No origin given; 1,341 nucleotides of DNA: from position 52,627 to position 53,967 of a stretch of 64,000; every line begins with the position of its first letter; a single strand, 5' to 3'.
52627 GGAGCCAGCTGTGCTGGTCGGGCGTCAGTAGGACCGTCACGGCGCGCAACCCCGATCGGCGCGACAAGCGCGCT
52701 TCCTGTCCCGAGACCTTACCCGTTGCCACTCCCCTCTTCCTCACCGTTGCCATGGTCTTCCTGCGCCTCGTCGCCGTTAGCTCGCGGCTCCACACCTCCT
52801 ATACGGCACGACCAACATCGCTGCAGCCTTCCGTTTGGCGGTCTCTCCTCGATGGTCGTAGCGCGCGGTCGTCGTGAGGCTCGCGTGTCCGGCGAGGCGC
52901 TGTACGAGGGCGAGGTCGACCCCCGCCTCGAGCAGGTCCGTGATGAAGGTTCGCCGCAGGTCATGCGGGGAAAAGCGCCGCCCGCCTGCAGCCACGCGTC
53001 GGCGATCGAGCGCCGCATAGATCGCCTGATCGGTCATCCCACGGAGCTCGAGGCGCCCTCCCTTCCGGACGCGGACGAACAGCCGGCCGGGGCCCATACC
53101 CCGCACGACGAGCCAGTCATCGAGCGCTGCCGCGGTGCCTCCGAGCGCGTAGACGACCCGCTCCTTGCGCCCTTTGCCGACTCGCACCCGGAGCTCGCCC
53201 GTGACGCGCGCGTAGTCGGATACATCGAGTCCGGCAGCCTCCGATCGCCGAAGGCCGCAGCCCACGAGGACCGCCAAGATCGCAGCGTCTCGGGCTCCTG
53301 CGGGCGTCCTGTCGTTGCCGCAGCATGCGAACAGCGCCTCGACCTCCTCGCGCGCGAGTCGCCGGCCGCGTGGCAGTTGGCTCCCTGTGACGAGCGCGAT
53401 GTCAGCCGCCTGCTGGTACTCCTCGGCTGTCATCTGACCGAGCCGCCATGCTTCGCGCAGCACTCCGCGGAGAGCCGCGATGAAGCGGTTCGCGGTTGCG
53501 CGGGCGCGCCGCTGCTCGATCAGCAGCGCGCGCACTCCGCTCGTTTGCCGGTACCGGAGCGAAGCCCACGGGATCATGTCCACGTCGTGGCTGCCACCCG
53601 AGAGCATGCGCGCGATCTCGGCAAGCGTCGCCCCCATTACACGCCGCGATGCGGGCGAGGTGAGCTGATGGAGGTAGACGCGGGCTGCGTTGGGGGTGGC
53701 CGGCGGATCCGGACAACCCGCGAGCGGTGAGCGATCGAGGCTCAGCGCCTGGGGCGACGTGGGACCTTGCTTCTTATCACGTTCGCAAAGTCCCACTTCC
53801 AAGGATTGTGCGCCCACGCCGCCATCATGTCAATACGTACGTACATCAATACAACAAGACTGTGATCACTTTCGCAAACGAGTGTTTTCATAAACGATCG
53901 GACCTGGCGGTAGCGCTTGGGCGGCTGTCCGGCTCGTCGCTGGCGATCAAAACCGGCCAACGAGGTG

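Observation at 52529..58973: Integrase-bounded island architecture with AT-rich att-like region and disrupted regulators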

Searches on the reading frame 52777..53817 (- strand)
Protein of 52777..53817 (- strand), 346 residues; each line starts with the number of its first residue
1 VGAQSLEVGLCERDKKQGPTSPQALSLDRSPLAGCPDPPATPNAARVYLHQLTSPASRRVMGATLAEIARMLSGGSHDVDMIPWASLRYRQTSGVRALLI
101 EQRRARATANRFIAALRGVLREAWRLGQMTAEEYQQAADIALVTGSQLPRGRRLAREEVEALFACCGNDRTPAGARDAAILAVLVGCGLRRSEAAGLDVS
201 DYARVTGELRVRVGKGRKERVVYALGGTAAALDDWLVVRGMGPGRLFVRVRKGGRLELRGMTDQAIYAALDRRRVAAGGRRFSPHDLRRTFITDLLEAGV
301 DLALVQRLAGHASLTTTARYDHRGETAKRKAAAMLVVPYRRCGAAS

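Call 6: search_protein_families(library=pfam, proteins=[window:52777-53817:-], max_evalue=0.01)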
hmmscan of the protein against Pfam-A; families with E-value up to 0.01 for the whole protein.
window:52777-53817:- (346 aa): 1 family
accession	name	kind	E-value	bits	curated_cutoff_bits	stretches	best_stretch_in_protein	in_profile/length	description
PF00589.27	Phage_integrase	-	1.7e-30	106.5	27.1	1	153-323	2-168/172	Phage integrase family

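Call 7: search_protein_families(library=padloc, proteins=[window:52777-53817:-], max_evalue=0.01)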
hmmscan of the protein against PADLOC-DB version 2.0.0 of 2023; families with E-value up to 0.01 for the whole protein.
window:52777-53817:- (346 aa): 0 families

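Call 15: find_homologous_proteins(query=window:52777-53817:-)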
Query window:52777-53817:- (346 aa): 3178 proteins with E <= 0.001 among 8000 candidates; the best 120 are listed.
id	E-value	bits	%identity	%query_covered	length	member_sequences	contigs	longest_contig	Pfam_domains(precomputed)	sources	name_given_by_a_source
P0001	4.7e-196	669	97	94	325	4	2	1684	PF00589.28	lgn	-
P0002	8.0e-185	632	87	99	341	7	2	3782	PF00589.28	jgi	jgi:integrase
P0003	4.2e-116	406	65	86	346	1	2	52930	PF00589.28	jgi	jgi:integrase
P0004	1.5e-115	404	61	97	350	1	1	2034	PF00589.28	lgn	-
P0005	8.5e-101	356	58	88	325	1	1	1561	PF00589.28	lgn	-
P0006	3.1e-98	347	58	88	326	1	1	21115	PF00589.28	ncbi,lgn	-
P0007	3.5e-98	347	55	93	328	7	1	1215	PF00589.28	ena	-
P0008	9.2e-97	342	54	93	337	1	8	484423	PF00589.28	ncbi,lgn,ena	-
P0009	1.3e-96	342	55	93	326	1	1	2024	PF00589.28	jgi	-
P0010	1.6e-96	341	54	90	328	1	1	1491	PF00589.28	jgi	jgi:site-specific recombinase XerD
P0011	2.0e-96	341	54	92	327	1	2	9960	PF00589.28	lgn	-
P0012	2.2e-96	341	57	87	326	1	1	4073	PF00589.28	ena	-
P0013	2.6e-96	341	54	93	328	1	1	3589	PF00589.28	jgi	jgi:site-specific recombinase XerD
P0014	4.4e-96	340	59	87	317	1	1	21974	PF00589.28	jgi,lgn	jgi:integrase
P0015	5.5e-96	340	56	89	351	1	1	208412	PF00589.28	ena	-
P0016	6.2e-96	340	57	88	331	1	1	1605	PF00589.28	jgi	jgi:integrase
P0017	6.3e-96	340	54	88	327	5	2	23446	PF00589.28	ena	-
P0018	7.9e-96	339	53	92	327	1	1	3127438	PF00589.28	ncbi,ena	-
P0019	8.4e-96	339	56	88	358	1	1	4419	PF00589.28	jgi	jgi:integrase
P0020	1.4e-95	338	54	88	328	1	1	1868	PF00589.28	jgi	jgi:site-specific recombinase XerD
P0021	3.3e-95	337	56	89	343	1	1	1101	PF00589.28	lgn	-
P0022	1.1e-94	335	53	92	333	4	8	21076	PF00589.28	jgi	-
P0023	1.8e-94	335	59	86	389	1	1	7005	PF00589.28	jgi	jgi:integrase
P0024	4.0e-94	334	58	87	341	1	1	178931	PF00589.28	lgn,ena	-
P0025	4.2e-94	334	52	94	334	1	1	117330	PF00589.28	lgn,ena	-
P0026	4.9e-94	333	58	86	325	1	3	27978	PF00589.28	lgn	-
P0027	5.2e-94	333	55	86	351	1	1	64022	PF00589.28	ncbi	-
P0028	6.9e-94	333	56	88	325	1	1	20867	PF00589.28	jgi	jgi:site-specific recombinase XerD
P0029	7.1e-94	333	56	94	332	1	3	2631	PF00589.28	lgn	-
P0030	1.8e-93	331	56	90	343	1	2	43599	PF00589.28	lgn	-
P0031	1.8e-93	331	55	85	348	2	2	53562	PF00589.28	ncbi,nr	ncbi:MAG: tyrosine-type recombinase/integrase [Chloroflexi bacterium]|nr:tyrosine-type recombinase/i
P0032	3.0e-93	331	56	87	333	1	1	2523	PF00589.28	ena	-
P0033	4.3e-93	330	55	88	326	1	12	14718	PF00589.28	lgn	-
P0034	6.7e-93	330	54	86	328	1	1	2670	PF00589.28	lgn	-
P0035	7.1e-93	329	56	90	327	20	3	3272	PF00589.28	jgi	jgi:site-specific recombinase XerD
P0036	1.0e-92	329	56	87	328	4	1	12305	PF00589.28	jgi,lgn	jgi:site-specific recombinase XerD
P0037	1.1e-92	329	53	88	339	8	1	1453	PF00589.28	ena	-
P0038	1.1e-92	329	55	88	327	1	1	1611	PF00589.28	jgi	-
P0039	1.5e-92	328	57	87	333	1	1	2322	PF00589.28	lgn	-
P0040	1.8e-92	328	54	87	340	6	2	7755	PF00589.28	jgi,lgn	jgi:site-specific recombinase XerD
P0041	2.1e-92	328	57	87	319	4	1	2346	PF00589.28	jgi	jgi:site-specific recombinase XerD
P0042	2.3e-92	328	55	92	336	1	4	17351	PF00589.28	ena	-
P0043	2.8e-92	328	56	87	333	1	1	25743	PF00589.28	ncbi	-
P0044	3.1e-92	327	55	88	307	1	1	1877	PF00589.28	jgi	jgi:site-specific recombinase XerD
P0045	3.7e-92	327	56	89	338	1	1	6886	PF00589.28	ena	-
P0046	4.2e-92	327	54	87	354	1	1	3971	PF00589.28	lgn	-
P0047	4.4e-92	327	57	87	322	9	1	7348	PF00589.28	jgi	jgi:integrase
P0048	5.1e-92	327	55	85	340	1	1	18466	PF00589.28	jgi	jgi:site-specific recombinase XerD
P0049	5.2e-92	327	56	87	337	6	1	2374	PF00589.28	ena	-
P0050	5.7e-92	327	56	91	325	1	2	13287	PF00589.28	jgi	jgi:site-specific recombinase XerD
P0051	8.6e-92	326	53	92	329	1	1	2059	PF00589.28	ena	-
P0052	9.3e-92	326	55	87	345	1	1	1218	PF00589.28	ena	-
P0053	9.8e-92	326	55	92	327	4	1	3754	PF00589.28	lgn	-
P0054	1.3e-91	325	53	87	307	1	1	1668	PF00589.28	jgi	jgi:site-specific recombinase XerD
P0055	1.4e-91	325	54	92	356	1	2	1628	PF00589.28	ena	-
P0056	1.5e-91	325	56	81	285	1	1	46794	PF00589.28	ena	-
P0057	1.6e-91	325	55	87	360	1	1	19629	PF00589.28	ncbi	ncbi:MAG: tyrosine-type recombinase/integrase [Chloroflexia bacterium]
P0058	1.6e-91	325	53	97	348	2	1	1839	PF00589.28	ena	-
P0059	1.6e-91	325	54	93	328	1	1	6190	PF00589.28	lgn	-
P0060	1.7e-91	325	54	87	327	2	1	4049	PF00589.28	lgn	-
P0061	1.7e-91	325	56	89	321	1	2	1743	PF00589.28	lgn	-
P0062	2.0e-91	325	56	88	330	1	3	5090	PF00589.28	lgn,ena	-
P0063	2.1e-91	325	54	89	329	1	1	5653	PF00589.28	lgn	-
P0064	2.2e-91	325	56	90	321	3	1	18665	PF00589.28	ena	-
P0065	2.4e-91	324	52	94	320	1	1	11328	PF00589.28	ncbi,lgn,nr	ncbi:MAG: integrase [Chloroflexota bacterium]|nr:MAG: integrase [Chloroflexota bacterium]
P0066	2.5e-91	324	54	87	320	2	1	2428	PF00589.28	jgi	-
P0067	3.7e-91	324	51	95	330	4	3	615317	PF00589.28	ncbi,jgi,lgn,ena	-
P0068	3.9e-91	324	54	89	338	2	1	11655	PF00589.28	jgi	-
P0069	3.9e-91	324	52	90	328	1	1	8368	PF00589.28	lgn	-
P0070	4.0e-91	324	53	86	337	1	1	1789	PF00589.28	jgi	jgi:integrase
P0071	4.1e-91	324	55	87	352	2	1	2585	PF00589.28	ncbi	-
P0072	4.2e-91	324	58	87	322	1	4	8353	PF00589.28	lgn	-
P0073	4.4e-91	324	55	88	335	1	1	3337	PF00589.28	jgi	jgi:integrase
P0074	4.5e-91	324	56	87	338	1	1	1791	PF00589.28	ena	-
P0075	5.7e-91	323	56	88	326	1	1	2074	PF00589.28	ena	-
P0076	6.2e-91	323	56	87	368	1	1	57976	PF00589.28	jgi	jgi:integrase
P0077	6.9e-91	323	53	88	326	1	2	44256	PF00589.28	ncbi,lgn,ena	-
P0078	7.0e-91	323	54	92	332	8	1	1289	PF00589.28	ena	-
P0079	8.0e-91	323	55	87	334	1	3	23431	PF00589.28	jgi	jgi:integrase/recombinase XerD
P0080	8.8e-91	323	53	92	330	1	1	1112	PF00589.28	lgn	-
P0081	9.1e-91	323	55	86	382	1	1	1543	PF00589.28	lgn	-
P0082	1.0e-90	322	56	88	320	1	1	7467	PF00589.28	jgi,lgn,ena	jgi:site-specific recombinase XerD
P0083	1.0e-90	322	54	91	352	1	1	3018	PF00589.28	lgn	-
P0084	1.0e-90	322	57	81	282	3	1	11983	PF00589.28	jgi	jgi:integrase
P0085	1.0e-90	322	55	91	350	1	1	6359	PF00589.28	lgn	-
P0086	1.0e-90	322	54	90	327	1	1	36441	PF00589.28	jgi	jgi:integrase/recombinase XerD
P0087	1.1e-90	322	55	88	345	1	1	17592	PF00589.28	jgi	-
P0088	1.4e-90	322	55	90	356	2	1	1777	PF00589.28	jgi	jgi:site-specific recombinase XerD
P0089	1.5e-90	322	54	87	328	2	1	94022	PF00589.28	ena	-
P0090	1.5e-90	322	52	90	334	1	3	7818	PF00589.28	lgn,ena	-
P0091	1.8e-90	322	54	91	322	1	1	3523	PF00589.28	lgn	-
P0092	2.3e-90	321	57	88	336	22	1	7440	PF00589.28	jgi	jgi:site-specific recombinase XerD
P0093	2.5e-90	321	55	86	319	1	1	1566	PF00589.28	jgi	jgi:integrase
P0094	2.5e-90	321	57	86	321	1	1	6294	PF00589.28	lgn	-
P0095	2.6e-90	321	55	88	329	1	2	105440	PF00589.28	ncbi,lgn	-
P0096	2.6e-90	321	55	88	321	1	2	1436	PF00589.28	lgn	-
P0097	2.7e-90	321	55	89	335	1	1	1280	PF00589.28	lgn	-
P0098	2.9e-90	321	55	92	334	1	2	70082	PF00589.28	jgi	jgi:integrase/recombinase XerD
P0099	3.8e-90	321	57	81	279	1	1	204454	PF00589.28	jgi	jgi:site-specific recombinase XerD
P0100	4.1e-90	320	55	88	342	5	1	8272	PF00589.28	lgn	-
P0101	4.7e-90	320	53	94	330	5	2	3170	PF00589.28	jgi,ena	jgi:site-specific recombinase XerD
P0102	4.8e-90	320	54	90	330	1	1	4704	PF00589.28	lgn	-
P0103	5.4e-90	320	55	87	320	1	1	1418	PF00589.28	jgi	-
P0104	5.8e-90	320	55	90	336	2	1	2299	PF00589.28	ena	-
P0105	6.3e-90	320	54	88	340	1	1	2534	PF00589.28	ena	-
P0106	6.4e-90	320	58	81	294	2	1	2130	PF00589.28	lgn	-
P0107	6.8e-90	320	53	89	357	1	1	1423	PF00589.28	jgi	jgi:integrase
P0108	7.8e-90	320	53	88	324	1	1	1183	PF00589.28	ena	-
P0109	8.3e-90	319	52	93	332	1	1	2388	PF00589.28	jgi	jgi:site-specific recombinase XerD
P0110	8.7e-90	319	57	88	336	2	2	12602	PF00589.28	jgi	jgi:site-specific recombinase XerD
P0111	8.7e-90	319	53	93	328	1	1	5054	PF00589.28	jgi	jgi:site-specific recombinase XerD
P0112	9.9e-90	319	52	86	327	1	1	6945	PF00589.28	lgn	-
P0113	1.0e-89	319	53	87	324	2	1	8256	PF00589.28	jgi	jgi:site-specific recombinase XerD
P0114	1.1e-89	319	54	88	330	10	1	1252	PF00589.28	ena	-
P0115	1.1e-89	319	56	86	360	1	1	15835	PF00589.28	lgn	-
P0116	1.2e-89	319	53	88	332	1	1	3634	PF00589.28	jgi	jgi:site-specific recombinase XerD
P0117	1.2e-89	319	56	87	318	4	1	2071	PF00589.28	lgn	-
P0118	1.3e-89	319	55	88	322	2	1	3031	PF00589.28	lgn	-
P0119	1.3e-89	319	55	88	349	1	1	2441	PF00589.28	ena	-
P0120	1.3e-89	319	55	89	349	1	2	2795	PF00589.28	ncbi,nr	ncbi:MAG: tyrosine-type recombinase/integrase [Chloroflexota bacterium]|nr:tyrosine-type recombinase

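Call 16: search_protein_families(library=ncbifam, proteins=[window:52777-53817:-], max_evalue=0.01)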
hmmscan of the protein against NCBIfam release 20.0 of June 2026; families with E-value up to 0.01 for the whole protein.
window:52777-53817:- (346 aa): 11 families
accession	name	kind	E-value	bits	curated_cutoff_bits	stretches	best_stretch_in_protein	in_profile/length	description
TIGR02224.1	recomb_XerC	equivalog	7.4e-36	124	335.15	1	65-322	25-276/295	tyrosine recombinase XerC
NF001399.0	PRK00283.1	subfamily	3.6e-30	105.3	279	1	96-323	60-283/300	tyrosine recombinase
TIGR02225.1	recomb_XerD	equivalog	1.5e-26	93.4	329.6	1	98-322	52-273/290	site-specific tyrosine recombinase XerD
NF040815.2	recomb_XerA_Arch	equivalog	2.6e-26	92.8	220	1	153-323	96-254/263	site-specific tyrosine recombinase/integron integrase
NF002331.0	PRK01287.1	subfamily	1.1e-19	70.7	371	1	133-321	121-310/365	site-specific tyrosine recombinase XerC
NF003462.0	PRK05084.1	equivalog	4.2e-17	61.9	267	1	175-332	195-353/360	tyrosine recombinase XerS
TIGR02249.1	integrase_gron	subfamily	5e-16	58.9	265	2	252-324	228-301/315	integron integrase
NF011946.0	PRK15417.1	equivalog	2.8e-10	39.9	435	1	258-323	249-315/337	integron integrase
NF007371.0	PRK09871.1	subfamily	3.8e-05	23.3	222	1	150-322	3-173/198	tyrosine-type DNA invertase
NF047926.1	integrase_GmtZ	equivalog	0.00027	19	600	1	281-326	427-473/784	gamma-mobile-trio integrase GmtZ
NF007370.0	PRK09870.1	subfamily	0.0026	17.4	221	1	154-320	13-176/200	tyrosine-type DNA invertase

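Call 17: find_encoding_contigs(protein=P0003, flank=10000, max_places=4)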
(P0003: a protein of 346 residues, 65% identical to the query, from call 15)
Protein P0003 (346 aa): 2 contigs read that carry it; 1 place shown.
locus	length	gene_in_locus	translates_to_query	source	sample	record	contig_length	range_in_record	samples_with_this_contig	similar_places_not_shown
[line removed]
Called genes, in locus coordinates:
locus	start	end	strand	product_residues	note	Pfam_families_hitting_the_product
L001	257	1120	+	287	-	-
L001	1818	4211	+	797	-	PF09250:Prim-Pol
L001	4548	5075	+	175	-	-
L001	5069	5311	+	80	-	-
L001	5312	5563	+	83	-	-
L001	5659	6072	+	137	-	-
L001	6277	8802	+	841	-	PF00270:DEAD, PF04851:ResIII, PF13307:Helicase_C_2 (weak)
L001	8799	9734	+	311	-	-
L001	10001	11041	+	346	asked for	PF00589:Phage_integrase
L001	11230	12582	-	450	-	-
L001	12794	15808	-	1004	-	PF15902:Sortilin-Vps10 (weak), PF02012:BNR (faint), PF17164:DUF5122 (faint)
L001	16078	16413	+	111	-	-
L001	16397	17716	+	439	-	PF12167:Arm-DNA-bind_2, PF00589:Phage_integrase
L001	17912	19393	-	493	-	PF07044:DUF1329, PF17131:TP_0789-like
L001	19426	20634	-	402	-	?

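Call 18: find_encoding_contigs(protein=P0002, flank=10000, max_places=4)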
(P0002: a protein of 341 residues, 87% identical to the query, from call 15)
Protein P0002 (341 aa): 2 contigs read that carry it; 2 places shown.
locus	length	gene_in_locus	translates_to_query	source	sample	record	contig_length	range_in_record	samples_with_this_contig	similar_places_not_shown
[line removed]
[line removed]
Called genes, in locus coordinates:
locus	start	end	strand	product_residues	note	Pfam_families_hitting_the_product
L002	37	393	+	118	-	-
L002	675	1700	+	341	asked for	PF00589:Phage_integrase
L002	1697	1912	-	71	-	-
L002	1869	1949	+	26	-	-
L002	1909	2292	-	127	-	-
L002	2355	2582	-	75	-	-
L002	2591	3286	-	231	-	PF00440:TetR_N, PF16925:TetR_C_13 (faint), PF08359:TetR_C_4 (weak), PF17932:TetR_C_24 (weak)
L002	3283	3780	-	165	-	?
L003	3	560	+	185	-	?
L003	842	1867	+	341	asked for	PF00589:Phage_integrase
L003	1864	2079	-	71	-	-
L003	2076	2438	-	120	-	-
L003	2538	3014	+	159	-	?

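Call 51: find_encoding_contigs(protein=P0008, flank=8000, max_places=3)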
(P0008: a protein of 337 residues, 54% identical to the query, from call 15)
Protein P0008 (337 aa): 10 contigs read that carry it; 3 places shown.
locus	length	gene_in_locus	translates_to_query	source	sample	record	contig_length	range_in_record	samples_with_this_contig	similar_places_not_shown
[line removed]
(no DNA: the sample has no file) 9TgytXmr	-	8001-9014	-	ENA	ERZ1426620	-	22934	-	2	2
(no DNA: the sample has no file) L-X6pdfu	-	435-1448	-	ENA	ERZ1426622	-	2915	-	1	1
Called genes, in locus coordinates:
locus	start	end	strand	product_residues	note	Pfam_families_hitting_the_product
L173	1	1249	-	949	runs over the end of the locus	PF00176:SNF2-rel_dom, PF13872:AAA_34 (weak), PF00270:DEAD, PF04851:ResIII, PF00271:Helicase_C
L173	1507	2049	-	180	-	-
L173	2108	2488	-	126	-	-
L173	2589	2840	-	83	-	-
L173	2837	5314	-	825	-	PF08706:D5_N, PF19263:DUF5906 (weak)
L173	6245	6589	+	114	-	-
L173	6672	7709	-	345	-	-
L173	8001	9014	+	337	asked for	PF00589:Phage_integrase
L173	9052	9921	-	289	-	-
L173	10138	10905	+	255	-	PF12873:DUF3825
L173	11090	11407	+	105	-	-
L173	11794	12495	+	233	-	-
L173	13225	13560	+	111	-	PF13335:Mg_chelatase_C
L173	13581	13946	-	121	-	PF10908:Tlde1_dom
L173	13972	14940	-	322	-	PF00532:Peripla_BP_1, PF13377:Peripla_BP_3 (faint), PF13407:Peripla_BP_4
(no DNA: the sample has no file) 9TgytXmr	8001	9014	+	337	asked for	PF00589:Phage_integrase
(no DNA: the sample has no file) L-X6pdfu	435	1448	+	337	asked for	PF00589:Phage_integrase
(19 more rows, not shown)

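Call 52: find_encoding_contigs(protein=P0018, flank=8000, max_places=2)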
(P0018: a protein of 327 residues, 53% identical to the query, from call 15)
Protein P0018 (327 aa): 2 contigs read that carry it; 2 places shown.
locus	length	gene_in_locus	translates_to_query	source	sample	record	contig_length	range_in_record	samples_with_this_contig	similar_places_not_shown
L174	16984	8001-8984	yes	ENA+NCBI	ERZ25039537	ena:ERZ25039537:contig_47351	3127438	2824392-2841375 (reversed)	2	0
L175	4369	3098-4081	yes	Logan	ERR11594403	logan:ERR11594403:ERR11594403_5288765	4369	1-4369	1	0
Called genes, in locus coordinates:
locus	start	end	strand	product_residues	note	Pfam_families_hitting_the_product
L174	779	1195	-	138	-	-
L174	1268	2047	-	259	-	-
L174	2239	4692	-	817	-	PF22763:NrS1-1_pol-like_HBD, PF08706:D5_N, PF19263:DUF5906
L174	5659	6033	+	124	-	-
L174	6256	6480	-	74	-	-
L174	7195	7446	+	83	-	-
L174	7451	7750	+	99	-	-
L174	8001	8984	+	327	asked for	PF00589:Phage_integrase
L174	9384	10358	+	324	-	PF13384:HTH_23 (weak), PF04198:Sugar-bind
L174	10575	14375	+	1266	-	PF13620:CarboxypepD_reg, PF25183:OMP_b-brl_4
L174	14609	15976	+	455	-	PF13371:TPR_9 (weak), PF13432:TPR_16, PF14559:TPR_19, PF13181:TPR_8 (weak), PF13432:TPR_16 (weak), PF14559:TPR_19 (weak), PF13431:TPR_17 (weak), PF14559:TPR_19 (weak), +11 more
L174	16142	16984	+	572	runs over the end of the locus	PF01839:FG-GAP (faint), PF13517:FG-GAP_3, PF07593:UnbV_ASPIC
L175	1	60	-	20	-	?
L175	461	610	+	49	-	-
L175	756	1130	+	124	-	-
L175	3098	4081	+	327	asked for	PF00589:Phage_integrase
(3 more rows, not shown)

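Call 53: find_encoding_contigs(protein=P0067, flank=8000, max_places=3)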
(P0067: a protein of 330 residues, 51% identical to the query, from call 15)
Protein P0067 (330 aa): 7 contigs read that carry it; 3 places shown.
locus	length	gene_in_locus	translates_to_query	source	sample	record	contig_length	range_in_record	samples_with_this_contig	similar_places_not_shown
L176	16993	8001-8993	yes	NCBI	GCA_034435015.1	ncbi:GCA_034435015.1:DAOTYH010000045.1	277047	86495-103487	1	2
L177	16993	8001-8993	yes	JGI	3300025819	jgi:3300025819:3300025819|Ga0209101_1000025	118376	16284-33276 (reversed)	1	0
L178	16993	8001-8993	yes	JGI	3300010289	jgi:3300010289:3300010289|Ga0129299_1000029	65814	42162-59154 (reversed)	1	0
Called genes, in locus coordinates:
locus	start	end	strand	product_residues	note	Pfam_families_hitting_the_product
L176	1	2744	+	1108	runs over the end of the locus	PF02743:dCache_1 (faint), PF00672:HAMP, PF13185:GAF_2 (weak), PF00989:PAS, PF13188:PAS_8 (weak), PF00512:HisKA, PF02518:HATPase_c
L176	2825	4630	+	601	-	PF02518:HATPase_c, PF13589:HATPase_c_3, PF01119:DNA_mis_repair, PF08676:MutL_C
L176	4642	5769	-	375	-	PF01476:LysM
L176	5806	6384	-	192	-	PF01966:HD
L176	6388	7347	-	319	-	PF00483:NTP_transferase, PF12804:NTP_transf_3, PF25087:GMPPB_C (weak), PF00132:Hexapep (weak)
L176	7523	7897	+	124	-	PF21784:Bflower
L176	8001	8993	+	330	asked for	PF00589:Phage_integrase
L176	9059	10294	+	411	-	PF13401:AAA_22 (weak), PF07728:AAA_5 (faint), PF01078:Mg_chelatase (weak), PF17863:AAA_lid_2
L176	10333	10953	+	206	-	-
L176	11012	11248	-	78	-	PF00550:PP-binding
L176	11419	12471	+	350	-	PF01070:FMN_dh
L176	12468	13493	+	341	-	PF00348:polyprenyl_synt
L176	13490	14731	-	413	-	PF04055:Radical_SAM, PF06969:HemN_C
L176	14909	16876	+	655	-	PF00069:Pkinase, PF07714:PK_Tyr_Ser-Thr, PF03109:ABC1, PF13360:PQQ_2 (weak), PF13570:Beta-prop_ACSF4, PF13360:PQQ_2, PF13570:Beta-prop_ACSF4, PF13360:PQQ_2, +3 more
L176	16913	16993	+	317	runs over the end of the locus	PF00481:PP2C, PF13672:PP2C_2, PF07228:SpoIIE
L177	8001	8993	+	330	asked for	PF00589:Phage_integrase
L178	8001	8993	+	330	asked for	PF00589:Phage_integrase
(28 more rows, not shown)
